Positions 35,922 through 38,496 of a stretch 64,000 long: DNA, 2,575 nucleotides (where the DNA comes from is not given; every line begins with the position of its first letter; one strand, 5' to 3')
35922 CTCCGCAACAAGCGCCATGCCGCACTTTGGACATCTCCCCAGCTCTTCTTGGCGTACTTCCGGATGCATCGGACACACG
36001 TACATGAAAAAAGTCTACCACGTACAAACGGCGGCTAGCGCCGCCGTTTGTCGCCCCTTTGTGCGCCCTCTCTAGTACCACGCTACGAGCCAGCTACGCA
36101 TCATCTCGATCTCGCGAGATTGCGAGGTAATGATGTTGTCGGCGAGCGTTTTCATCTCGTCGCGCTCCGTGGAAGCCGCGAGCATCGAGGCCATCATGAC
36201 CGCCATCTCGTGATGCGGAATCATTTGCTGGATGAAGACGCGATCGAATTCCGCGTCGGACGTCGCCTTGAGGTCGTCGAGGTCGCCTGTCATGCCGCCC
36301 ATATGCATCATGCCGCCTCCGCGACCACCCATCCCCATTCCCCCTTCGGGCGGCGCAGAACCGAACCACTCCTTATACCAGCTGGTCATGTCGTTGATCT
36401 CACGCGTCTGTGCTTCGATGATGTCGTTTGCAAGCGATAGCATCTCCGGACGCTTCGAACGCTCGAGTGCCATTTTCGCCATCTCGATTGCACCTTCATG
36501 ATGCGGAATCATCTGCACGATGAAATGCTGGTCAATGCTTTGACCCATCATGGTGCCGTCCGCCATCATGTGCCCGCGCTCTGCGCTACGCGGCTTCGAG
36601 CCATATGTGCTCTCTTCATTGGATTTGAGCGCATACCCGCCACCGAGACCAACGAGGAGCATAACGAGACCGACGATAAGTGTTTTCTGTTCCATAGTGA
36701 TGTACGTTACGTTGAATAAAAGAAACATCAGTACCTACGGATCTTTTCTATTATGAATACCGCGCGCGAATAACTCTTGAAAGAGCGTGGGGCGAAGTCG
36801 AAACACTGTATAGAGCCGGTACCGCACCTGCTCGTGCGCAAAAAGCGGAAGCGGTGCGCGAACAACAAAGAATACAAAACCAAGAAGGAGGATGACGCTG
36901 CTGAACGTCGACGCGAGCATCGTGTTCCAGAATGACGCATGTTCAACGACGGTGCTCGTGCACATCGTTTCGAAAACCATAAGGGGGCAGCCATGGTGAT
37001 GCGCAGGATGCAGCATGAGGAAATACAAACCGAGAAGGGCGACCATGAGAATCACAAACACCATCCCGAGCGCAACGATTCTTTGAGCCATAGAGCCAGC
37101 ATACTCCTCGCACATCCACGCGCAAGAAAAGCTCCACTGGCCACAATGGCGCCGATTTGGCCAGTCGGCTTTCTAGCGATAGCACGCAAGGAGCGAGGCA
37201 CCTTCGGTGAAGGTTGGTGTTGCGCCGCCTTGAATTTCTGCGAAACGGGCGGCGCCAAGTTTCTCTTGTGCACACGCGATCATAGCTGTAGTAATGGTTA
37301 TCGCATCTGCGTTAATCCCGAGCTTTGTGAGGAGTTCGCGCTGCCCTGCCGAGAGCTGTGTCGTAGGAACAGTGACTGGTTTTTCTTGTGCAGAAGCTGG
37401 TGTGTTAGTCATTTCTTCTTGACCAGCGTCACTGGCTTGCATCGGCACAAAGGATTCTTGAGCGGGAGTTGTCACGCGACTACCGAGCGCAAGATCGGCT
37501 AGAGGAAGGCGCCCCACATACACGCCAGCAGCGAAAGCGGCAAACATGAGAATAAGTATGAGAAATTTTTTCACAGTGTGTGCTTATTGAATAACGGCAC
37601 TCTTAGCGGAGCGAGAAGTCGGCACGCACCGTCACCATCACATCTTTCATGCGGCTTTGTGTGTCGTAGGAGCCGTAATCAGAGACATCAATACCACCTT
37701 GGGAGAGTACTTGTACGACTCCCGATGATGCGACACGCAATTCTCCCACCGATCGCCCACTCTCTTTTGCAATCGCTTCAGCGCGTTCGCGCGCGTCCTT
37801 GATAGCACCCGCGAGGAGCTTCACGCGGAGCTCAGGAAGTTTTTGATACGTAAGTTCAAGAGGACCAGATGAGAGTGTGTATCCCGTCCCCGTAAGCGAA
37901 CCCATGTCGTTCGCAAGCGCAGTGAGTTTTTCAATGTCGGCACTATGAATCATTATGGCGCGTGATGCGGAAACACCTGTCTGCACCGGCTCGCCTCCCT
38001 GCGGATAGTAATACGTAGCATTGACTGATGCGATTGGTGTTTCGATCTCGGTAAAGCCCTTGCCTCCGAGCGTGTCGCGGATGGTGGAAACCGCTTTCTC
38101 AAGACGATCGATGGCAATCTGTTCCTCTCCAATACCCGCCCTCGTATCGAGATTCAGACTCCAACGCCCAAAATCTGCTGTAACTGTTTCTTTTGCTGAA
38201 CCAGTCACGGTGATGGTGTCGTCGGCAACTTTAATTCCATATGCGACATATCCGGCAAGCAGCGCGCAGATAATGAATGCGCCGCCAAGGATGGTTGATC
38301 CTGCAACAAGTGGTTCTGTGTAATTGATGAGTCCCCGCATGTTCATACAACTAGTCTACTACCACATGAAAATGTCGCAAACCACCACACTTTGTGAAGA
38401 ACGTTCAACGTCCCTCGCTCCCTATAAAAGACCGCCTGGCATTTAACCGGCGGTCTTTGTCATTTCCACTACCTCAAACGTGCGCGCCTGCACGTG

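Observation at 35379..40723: Non-canonical periplasmic copper/redox gene island without CopA or a multicopper oxidase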

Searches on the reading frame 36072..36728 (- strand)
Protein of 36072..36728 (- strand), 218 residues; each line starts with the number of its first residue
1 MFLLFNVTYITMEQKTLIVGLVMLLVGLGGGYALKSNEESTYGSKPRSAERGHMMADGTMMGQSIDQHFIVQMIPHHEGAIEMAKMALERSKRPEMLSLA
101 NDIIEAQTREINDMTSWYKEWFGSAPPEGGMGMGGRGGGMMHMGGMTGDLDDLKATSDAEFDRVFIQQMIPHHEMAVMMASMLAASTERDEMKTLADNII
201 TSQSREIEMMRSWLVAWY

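Call 3: search_protein_families(library=pfam, proteins=[window:36072-36728:-], max_evalue=0.01)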
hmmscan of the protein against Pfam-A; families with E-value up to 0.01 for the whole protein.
window:36072-36728:- (218 aa): 2 families
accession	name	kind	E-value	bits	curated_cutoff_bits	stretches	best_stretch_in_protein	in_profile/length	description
PF03713.19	DUF305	-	1.4e-45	155.5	27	1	66-214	1-151/151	Domain of unknown function (DUF305)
PF13628.12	DUF4142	-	5.9e-13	49.7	27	2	149-198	74-123/138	Domain of unknown function (DUF4142)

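Call 4: search_protein_families(library=ncbifam, proteins=[window:36072-36728:-], max_evalue=0.01)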
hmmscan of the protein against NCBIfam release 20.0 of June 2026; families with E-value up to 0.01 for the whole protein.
window:36072-36728:- (218 aa): 1 family
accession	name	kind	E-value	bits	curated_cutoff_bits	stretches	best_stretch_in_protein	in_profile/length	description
NF049983.1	CopM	equivalog_domain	1.8e-32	111.1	90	2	54-117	12-72/73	CopM family metallochaperone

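Call 51: search_solved_structures(query=window:36072-36728:-, max_evalue=0.01)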
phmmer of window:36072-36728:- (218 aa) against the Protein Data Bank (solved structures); distinct sequences matched with E-value up to 0.01: 6.
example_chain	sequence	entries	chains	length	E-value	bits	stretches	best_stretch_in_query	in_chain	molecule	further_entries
5ffa_A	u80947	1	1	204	5.9e-42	147.1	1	43-218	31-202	CopM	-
5fej_A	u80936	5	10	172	1e-41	146.4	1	51-218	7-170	CopM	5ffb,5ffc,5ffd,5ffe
2qf9_A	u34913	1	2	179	7.7e-12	48.8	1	62-214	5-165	Putative secreted protein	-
3bt5_A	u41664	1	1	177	1.9e-11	47.5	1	68-212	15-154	Uncharacterized protein DUF305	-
7vw1_A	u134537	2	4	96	5e-10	42.9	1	60-118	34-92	DUF305 domain-containing protein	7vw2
7vw0_A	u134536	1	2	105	6.1e-10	42.6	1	60-118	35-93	DUF305 domain-containing protein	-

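Call 80: search_solved_structures(query=window:36072-36728:-, max_evalue=1e-20, show_alignments=1)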
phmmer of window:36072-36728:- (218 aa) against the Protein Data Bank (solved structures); distinct sequences matched with E-value up to 1e-20: 2.
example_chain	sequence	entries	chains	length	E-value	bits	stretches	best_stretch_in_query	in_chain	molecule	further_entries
5ffa_A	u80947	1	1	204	5.9e-42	147.1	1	43-218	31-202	CopM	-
5fej_A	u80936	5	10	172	1e-41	146.4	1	51-218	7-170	CopM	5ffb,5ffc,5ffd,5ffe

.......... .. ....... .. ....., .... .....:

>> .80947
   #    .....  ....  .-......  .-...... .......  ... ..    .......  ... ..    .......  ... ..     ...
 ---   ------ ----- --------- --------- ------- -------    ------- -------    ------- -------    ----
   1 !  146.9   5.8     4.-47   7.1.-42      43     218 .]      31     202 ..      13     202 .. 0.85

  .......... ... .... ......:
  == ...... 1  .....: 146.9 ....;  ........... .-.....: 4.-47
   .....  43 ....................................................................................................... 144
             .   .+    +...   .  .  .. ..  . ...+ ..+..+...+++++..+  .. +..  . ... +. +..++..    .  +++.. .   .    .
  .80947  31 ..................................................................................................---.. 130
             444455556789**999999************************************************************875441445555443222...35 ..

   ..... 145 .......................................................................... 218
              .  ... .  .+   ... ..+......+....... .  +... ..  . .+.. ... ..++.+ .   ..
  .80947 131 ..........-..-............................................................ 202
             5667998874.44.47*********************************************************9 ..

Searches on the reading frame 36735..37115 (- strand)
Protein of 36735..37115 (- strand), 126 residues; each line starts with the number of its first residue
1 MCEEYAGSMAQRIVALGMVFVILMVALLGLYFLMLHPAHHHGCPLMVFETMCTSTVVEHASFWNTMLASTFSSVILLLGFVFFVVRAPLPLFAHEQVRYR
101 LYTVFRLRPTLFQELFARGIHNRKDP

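Call 3: search_protein_families(library=pfam, proteins=[window:36735-37115:-], max_evalue=0.01)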
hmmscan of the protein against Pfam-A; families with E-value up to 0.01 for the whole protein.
window:36735-37115:- (126 aa): 0 families

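Call 4: search_protein_families(library=ncbifam, proteins=[window:36735-37115:-], max_evalue=0.01)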
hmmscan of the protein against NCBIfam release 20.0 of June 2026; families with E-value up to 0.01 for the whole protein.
window:36735-37115:- (126 aa): 0 families

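Call 55: find_homologous_proteins(query=window:36735-37115:-, max_evalue=0.001)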
Query window:36735-37115:- (126 aa): 2 proteins with E <= 0.001 among 23 candidates.
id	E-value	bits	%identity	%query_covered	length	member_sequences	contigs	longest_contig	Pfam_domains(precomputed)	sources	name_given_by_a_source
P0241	5.5e-71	254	100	94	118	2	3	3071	-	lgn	-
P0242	4.4e-42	161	64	94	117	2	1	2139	-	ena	-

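Call 64: search_protein_representatives(alignment_id=A2)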
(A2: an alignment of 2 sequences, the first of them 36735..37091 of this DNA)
Query: 2 sequences, 118 profile positions. Proteins with E-value up to 0.001 (for the whole library): 186; up to 1e-10: 46; up to 1e-30: 2. The best 150 are listed.
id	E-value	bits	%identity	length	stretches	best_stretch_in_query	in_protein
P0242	8.3e-68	242.1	-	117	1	1-118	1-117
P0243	9.0e-38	145.2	-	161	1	1-118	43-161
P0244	9.4e-25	103.3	-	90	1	39-118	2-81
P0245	4.3e-24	101.1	-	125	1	3-118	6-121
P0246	1.4e-23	99.5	-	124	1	1-118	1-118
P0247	1.1e-22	96.6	-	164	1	6-117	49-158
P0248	2.7e-19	85.7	-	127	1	5-117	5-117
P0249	2.2e-18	82.7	-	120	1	8-118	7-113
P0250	7.8e-18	80.9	-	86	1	40-118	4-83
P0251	8.4e-18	80.8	-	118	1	10-118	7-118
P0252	1.2e-16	77.1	-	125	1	10-118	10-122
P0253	2.3e-16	76.2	-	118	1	4-117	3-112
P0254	2.0e-15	73.2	-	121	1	1-118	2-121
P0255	3.6e-15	72.3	-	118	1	3-116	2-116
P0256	5.3e-15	71.8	-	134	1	3-118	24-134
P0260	3.2e-14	69.3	-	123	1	6-118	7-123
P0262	5.8e-14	68.4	-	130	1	11-118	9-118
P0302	2.7e-09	53.4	-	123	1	1-118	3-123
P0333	2.0e-07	47.4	-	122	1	3-118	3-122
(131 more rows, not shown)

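Call 68: search_protein_families(library=pfam, alignment_id=A4, max_evalue=0.01)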
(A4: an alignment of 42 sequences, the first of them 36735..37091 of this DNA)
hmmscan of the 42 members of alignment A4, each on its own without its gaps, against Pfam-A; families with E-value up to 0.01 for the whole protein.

A. member 1, window:36735-37091:- (118 aa): 0 families

B. families by the number of members that match (of 42 scanned): 3 families
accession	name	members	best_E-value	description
PF19744.4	DUF6232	1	0.00035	Family of unknown function (DUF6232)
PF09323.15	DUF1980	1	0.0058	DUF1980 N-terminal domain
PF03203.19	MerC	1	0.0091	MerC mercury resistance protein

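Call 69: find_encoding_contigs(protein=P0246, flank=5000, max_places=2)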
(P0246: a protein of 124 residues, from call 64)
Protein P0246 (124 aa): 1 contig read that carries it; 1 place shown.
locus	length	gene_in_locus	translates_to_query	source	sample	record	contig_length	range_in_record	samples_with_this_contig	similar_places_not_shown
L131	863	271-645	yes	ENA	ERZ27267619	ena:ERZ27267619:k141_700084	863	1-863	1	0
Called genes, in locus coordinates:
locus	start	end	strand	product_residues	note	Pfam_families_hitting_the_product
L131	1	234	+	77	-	?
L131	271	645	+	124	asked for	-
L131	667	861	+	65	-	?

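Call 70: find_encoding_contigs(protein=P0262, flank=5000, max_places=2)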
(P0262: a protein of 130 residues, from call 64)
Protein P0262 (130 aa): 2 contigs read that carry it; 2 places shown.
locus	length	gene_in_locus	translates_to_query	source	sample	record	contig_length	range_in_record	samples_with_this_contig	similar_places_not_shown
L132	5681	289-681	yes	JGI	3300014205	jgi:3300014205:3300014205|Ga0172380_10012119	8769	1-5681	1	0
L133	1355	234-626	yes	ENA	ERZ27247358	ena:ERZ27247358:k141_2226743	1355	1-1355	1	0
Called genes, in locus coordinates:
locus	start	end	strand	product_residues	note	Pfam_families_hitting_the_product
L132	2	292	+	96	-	?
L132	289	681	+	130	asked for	-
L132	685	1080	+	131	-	PF03713:DUF305, PF13628:DUF4142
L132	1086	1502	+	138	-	-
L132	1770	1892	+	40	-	-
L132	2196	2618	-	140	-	-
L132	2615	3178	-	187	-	-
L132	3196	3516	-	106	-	PF05901:Excalibur (weak)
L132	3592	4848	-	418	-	PF04471:Mrr_cat (weak)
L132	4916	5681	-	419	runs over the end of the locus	PF00078:RVT_1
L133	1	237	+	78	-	?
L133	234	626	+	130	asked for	-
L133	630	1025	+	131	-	PF03713:DUF305, PF13628:DUF4142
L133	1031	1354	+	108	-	?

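Call 71: find_encoding_contigs(protein=P0260, flank=5000, max_places=2)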
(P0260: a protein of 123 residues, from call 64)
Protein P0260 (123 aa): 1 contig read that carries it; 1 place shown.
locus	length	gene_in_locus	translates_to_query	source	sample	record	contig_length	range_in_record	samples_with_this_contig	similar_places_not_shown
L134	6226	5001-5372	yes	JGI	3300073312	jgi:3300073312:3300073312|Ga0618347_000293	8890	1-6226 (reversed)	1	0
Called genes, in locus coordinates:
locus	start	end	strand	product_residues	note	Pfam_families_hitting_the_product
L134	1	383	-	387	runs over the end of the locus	PF07690:MFS_1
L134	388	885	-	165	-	PF09900:DUF2127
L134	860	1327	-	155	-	PF01569:PAP2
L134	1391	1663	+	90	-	PF02583:Trns_repr_metal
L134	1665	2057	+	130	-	PF03625:DUF302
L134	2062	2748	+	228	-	PF09851:SHOCT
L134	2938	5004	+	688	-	PF19335:HMBD, PF00122:E1-E2_ATPase, PF00702:Hydrolase, PF12710:HAD (weak), PF08282:Hydrolase_3 (faint)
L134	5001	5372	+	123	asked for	-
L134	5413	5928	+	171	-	PF07610:DUF1573, PF22544:HYDIN_VesB_CFA65-like_Ig (faint)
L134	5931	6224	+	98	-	?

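Call 72: find_encoding_contigs(protein=P0302, flank=5000, max_places=2)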
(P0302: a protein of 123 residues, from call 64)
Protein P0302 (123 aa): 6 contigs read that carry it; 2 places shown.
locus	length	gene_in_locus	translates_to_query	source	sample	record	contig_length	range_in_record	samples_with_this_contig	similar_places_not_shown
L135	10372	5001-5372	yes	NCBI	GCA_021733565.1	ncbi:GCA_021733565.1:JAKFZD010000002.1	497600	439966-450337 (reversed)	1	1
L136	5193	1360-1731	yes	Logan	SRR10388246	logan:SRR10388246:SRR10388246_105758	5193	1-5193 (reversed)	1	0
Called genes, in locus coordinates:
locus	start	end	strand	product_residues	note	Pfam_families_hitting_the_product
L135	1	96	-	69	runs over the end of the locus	-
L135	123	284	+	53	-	-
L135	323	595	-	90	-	-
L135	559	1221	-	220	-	PF20334:DUF6629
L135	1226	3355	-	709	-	PF00122:E1-E2_ATPase, PF00702:Hydrolase, PF08282:Hydrolase_3 (faint)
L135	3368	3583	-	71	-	-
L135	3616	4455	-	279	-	PF03477:ATP-cone (weak), PF04471:Mrr_cat (faint)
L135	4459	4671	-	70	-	PF11666:DUF2933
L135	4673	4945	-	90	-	PF02583:Trns_repr_metal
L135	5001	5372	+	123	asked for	-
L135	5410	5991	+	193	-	PF13628:DUF4142, PF03713:DUF305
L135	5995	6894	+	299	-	PF02012:BNR (faint), PF15902:Sortilin-Vps10 (weak)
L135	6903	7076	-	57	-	-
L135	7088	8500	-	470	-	PF28123:DUF8370, PF28130:DUF8371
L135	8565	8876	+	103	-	-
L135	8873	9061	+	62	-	PF12728:HTH_17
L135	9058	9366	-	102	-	-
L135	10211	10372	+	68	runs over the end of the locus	-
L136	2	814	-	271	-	?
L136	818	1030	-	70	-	PF11666:DUF2933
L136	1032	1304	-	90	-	PF02583:Trns_repr_metal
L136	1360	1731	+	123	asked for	-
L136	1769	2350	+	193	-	PF13628:DUF4142, PF03713:DUF305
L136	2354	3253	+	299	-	PF02012:BNR (faint), PF15902:Sortilin-Vps10 (weak)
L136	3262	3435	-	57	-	-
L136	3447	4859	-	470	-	PF28123:DUF8370, PF28130:DUF8371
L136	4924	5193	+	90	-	?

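Call 73: find_encoding_contigs(protein=P0333, flank=5000, max_places=2)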
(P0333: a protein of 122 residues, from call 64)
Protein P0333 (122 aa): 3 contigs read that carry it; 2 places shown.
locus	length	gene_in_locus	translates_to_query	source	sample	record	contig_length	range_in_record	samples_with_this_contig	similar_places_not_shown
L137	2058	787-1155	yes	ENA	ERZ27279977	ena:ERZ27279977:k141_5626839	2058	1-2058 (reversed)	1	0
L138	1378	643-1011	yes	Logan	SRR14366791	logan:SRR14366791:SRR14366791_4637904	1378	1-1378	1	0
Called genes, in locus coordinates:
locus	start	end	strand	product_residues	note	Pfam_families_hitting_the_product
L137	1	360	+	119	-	?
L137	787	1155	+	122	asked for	-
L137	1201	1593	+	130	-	PF03713:DUF305, PF13628:DUF4142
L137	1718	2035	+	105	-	-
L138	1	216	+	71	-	?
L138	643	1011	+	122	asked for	-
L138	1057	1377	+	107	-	?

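Call 94: predict_structure(alignment_id=A4)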
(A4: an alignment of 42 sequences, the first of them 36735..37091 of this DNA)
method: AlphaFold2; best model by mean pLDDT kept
length: 118 residues; sequences in the alignment: 42
mean_pLDDT: 76.5   pTM: 0.41
mean pLDDT of the five models: 76.5, 76.2, 75.7, 73.5, 73.3
residues with pLDDT >= 90: 12; 70-90: 78; 50-70: 27; < 50: 1
segments of 3 or more residues with pLDDT < 50: none
pLDDT, mean of each block of 10 residues (from residue 1): 86 83 69 59 64 79 86 91 77 78 81 60
secondary structure, 60 per line:
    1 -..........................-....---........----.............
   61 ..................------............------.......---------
elements in order: H2-27 H29-32 H36-43 H48-78 H85-96 H103-109

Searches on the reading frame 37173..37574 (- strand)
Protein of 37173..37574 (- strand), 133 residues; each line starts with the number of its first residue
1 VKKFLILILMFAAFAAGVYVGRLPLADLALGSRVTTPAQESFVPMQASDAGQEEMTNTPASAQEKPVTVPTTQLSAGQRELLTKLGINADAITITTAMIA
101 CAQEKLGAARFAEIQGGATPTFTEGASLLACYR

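Call 3: search_protein_families(library=pfam, proteins=[window:37173-37574:-], max_evalue=0.01)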
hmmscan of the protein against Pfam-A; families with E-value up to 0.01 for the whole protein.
window:37173-37574:- (133 aa): 0 families

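Call 4: search_protein_families(library=ncbifam, proteins=[window:37173-37574:-], max_evalue=0.01)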
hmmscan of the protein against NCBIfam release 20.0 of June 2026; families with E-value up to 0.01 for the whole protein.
window:37173-37574:- (133 aa): 0 families

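Call 54: search_solved_structures(query=window:37173-37574:-, max_evalue=1)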
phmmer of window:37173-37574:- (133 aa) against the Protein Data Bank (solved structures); distinct sequences matched with E-value up to 1: 1.
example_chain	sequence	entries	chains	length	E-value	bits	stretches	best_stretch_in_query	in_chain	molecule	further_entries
8q05_Z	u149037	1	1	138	0.47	14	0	37-85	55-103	CsLinker (alpha3-alpha4)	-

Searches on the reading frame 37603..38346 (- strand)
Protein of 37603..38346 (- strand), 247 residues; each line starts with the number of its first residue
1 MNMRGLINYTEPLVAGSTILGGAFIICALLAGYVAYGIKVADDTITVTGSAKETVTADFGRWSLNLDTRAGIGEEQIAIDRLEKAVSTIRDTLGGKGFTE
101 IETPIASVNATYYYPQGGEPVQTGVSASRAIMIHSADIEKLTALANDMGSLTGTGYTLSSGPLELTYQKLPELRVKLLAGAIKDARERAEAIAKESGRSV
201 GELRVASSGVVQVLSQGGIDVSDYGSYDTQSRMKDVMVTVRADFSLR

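Call 3: search_protein_families(library=pfam, proteins=[window:37603-38346:-], max_evalue=0.01)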
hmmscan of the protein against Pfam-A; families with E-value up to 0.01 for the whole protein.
window:37603-38346:- (247 aa): 1 family
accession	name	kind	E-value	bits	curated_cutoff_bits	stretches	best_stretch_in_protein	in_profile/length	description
PF04402.19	SIMPL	-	1.3e-21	78.2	25.2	1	45-210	1-160/205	Protein of unknown function (DUF541)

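Call 4: search_protein_families(library=ncbifam, proteins=[window:37603-38346:-], max_evalue=0.01)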
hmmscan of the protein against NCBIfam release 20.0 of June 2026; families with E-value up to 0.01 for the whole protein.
window:37603-38346:- (247 aa): 1 family
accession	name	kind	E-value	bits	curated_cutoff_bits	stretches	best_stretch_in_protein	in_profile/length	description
NF008299.0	PRK11087.1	equivalog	1.6e-05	24.5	249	1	44-202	31-185/238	oxidative stress defense protein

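Call 53: search_solved_structures(query=window:37603-38346:-, max_evalue=0.01)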
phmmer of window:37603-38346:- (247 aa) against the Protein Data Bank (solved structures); distinct sequences matched with E-value up to 0.01: 0.
